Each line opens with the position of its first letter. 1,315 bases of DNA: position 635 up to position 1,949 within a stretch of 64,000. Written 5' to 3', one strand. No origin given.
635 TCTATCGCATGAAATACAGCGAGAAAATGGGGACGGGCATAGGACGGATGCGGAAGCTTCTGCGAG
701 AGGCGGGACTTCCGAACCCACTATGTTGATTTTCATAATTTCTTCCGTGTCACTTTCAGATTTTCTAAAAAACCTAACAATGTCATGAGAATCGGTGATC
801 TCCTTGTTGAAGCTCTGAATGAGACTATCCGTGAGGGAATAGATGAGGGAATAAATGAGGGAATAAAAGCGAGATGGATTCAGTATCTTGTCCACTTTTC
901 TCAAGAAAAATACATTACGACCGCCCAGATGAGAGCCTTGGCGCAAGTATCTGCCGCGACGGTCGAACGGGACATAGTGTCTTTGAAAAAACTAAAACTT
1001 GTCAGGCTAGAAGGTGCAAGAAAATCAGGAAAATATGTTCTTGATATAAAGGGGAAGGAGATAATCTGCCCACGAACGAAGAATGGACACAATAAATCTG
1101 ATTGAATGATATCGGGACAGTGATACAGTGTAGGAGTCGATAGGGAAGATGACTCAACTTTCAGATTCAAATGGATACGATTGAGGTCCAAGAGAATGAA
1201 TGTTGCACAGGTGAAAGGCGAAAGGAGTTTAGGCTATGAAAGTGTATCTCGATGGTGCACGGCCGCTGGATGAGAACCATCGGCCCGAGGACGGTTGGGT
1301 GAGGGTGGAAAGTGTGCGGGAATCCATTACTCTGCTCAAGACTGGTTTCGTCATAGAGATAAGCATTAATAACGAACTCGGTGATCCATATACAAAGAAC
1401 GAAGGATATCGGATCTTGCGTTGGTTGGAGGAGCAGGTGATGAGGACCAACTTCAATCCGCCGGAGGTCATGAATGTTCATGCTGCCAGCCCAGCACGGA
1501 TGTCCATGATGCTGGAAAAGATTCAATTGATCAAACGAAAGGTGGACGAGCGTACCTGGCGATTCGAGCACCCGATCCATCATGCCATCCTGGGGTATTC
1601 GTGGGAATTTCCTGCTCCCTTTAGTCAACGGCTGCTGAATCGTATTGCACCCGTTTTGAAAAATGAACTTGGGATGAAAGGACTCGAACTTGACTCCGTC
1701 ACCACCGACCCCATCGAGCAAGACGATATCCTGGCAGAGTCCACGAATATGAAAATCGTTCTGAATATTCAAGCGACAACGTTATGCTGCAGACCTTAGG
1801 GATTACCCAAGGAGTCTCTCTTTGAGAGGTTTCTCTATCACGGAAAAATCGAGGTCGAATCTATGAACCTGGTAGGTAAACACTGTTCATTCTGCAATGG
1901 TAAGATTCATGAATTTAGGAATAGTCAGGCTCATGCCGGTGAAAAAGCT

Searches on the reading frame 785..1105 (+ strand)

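Call 12: search_protein_families(library=pfam, proteins=[window:785-1105:+], max_evalue=0.01)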
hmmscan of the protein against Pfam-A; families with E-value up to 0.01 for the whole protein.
window:785-1105:+ (106 aa): 1 family
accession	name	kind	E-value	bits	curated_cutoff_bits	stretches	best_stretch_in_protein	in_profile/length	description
PF08220.18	HTH_DeoR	-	0.00047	20.3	21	1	39-74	10-46/57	DeoR-like helix-turn-helix domain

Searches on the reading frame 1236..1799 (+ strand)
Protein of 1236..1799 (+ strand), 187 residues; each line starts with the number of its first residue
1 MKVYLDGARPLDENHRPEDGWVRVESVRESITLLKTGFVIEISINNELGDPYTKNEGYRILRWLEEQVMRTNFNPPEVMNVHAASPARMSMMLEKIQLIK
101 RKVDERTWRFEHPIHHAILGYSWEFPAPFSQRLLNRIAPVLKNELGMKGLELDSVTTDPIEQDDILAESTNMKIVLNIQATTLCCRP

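Call 12: search_protein_families(library=pfam, proteins=[window:1236-1799:+], max_evalue=0.01)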
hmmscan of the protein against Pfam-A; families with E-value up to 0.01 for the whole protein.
window:1236-1799:+ (187 aa): 1 family
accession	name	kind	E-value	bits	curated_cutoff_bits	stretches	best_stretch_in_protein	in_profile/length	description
PF20274.4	cREC_REC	-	1.9e-12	48.1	27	1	1-96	1-86/88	Cyclic-phosphate processing Receiver domain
